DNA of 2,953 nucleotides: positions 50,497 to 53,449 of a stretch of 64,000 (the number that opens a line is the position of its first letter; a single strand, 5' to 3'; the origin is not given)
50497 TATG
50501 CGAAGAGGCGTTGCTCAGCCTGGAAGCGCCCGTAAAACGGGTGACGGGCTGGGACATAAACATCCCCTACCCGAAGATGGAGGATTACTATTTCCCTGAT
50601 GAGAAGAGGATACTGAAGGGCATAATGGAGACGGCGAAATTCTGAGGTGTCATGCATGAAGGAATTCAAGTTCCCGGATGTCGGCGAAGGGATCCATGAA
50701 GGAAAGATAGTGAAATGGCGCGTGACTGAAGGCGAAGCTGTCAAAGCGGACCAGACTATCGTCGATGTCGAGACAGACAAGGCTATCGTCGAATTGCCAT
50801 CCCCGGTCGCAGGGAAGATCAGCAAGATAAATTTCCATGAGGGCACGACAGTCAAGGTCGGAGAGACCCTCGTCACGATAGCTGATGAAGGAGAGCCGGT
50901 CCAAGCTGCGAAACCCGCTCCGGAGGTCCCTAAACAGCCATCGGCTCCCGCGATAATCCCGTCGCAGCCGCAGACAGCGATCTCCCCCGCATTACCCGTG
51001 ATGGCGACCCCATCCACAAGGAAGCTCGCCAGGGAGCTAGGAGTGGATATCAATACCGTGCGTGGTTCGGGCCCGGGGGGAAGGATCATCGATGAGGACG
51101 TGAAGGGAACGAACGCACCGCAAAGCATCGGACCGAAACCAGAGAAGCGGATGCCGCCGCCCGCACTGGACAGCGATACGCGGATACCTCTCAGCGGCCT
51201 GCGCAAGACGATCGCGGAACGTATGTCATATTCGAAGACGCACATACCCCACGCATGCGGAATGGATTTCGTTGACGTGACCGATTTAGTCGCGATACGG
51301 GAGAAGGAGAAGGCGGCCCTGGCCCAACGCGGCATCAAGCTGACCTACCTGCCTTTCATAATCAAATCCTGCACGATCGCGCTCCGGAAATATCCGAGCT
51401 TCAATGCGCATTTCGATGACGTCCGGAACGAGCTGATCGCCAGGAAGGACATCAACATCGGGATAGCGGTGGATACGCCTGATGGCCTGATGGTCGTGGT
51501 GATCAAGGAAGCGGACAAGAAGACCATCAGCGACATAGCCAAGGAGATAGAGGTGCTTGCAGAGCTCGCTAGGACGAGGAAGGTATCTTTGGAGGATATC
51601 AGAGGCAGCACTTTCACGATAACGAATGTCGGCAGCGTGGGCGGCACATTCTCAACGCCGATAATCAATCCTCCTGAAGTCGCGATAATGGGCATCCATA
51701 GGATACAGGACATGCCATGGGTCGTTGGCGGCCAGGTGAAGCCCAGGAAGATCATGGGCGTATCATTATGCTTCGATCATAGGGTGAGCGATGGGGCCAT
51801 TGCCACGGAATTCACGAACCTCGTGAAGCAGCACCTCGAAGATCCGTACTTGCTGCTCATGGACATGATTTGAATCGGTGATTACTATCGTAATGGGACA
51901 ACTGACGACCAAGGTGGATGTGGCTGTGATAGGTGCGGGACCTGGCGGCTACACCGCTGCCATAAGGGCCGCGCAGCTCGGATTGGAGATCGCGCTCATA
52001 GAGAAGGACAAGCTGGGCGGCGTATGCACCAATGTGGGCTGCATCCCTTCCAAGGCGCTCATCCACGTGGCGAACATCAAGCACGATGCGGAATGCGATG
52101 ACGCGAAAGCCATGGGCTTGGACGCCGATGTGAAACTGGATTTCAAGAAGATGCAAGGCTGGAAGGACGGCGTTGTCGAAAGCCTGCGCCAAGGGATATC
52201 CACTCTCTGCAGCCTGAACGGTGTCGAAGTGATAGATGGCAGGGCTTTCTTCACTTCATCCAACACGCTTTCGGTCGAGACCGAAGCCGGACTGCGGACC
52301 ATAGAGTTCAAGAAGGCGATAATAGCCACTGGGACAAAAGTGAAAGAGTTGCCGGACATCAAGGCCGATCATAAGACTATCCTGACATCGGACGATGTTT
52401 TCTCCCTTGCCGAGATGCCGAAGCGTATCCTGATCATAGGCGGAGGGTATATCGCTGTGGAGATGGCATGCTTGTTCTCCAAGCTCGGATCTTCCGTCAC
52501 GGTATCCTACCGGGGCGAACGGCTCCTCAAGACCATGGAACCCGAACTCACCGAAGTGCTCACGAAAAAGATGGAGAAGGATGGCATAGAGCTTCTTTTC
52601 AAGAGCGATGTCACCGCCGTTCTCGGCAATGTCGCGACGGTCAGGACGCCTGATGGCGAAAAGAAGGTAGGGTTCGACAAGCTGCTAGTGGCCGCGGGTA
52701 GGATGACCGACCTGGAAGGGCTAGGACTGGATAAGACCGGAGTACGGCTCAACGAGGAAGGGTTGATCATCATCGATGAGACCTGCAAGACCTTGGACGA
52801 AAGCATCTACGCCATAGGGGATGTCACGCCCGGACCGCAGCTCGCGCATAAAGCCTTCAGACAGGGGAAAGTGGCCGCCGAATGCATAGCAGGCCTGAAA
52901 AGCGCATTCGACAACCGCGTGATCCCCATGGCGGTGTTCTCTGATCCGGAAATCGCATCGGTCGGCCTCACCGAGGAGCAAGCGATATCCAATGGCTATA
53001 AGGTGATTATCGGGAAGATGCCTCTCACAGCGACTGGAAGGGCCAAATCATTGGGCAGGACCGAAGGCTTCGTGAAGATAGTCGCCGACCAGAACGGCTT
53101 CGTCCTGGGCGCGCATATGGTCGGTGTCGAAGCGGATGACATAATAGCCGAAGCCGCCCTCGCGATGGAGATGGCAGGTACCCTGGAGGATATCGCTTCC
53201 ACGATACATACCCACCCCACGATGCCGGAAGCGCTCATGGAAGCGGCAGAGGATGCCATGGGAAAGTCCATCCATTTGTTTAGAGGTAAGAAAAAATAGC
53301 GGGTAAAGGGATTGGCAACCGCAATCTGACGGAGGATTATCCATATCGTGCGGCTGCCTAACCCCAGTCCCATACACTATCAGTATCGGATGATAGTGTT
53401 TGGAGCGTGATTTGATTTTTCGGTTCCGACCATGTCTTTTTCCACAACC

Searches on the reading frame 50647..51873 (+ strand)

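Call 19: search_protein_families(library=pfam, proteins=[window:50647-51873:+], max_evalue=0.00001)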
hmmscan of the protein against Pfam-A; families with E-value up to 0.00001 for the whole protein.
window:50647-51873:+ (408 aa): 4 families
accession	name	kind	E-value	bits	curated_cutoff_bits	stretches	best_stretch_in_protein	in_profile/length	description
PF00198.28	2-oxoacid_dh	-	3.6e-87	292.1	23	1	176-405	3-232/232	2-oxoacid dehydrogenases acyltransferase (catalytic domain)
PF00364.28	Biotin_lipoyl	-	1.5e-22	79.7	22.1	1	5-78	1-73/73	Biotin-requiring enzyme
PF02817.22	E3_binding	-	7.2e-17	61.8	23.7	1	118-153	1-36/36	e3 binding domain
PF13533.13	Biotin_lipoyl_2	-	2e-08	34.3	29.8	0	50-78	3-31/32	Biotin-lipoyl like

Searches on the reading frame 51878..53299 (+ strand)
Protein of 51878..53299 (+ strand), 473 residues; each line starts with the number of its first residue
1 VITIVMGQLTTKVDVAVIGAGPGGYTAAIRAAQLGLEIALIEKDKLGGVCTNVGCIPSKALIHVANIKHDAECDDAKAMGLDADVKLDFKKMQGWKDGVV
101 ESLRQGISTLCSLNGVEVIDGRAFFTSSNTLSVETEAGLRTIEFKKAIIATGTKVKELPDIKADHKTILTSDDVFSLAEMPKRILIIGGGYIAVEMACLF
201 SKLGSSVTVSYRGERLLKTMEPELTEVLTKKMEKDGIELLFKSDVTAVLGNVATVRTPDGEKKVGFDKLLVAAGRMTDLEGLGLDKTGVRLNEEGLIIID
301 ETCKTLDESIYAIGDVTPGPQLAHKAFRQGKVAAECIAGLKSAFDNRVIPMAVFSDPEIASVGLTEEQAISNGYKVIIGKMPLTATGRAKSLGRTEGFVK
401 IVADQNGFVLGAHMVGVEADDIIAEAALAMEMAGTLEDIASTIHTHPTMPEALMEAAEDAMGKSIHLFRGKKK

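Call 19: search_protein_families(library=pfam, proteins=[window:51878-53299:+], max_evalue=0.00001)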
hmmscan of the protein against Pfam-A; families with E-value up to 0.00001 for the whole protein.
window:51878-53299:+ (473 aa): 9 families
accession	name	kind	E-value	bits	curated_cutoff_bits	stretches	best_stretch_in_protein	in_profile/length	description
PF07992.20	Pyr_redox_2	-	2.6e-69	234.3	26.1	1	14-330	2-291/291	Pyridine nucleotide-disulphide oxidoreductase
PF02852.28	Pyr_redox_dim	-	1e-36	125.9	25.3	1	349-457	1-110/110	Pyridine nucleotide-disulphide oxidoreductase, dimerisation domain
PF00070.33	Pyr_redox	-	1.7e-23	83.4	22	1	183-254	1-72/82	Pyridine nucleotide-disulphide oxidoreductase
PF13738.12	Pyr_redox_3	-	9e-18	65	30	1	129-314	112-305/305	Pyridine nucleotide-disulphide oxidoreductase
PF12831.13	FAD_oxidored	-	5.8e-10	39.5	27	1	14-56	1-44/416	FAD dependent oxidoreductase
PF01266.30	DAO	-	3.9e-09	36.9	27.9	0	14-47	1-35/353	FAD dependent oxidoreductase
PF00890.30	FAD_binding_2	-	6.7e-08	32.6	20.4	1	14-140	1-121/414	FAD binding domain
PF03486.20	HI0933_like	-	8.8e-08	32.3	50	0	14-45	2-33/244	HI0933-like protein Rossmann domain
PF01134.28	GIDA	-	1.6e-06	27.9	22.1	0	14-156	1-153/391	Glucose inhibited division protein A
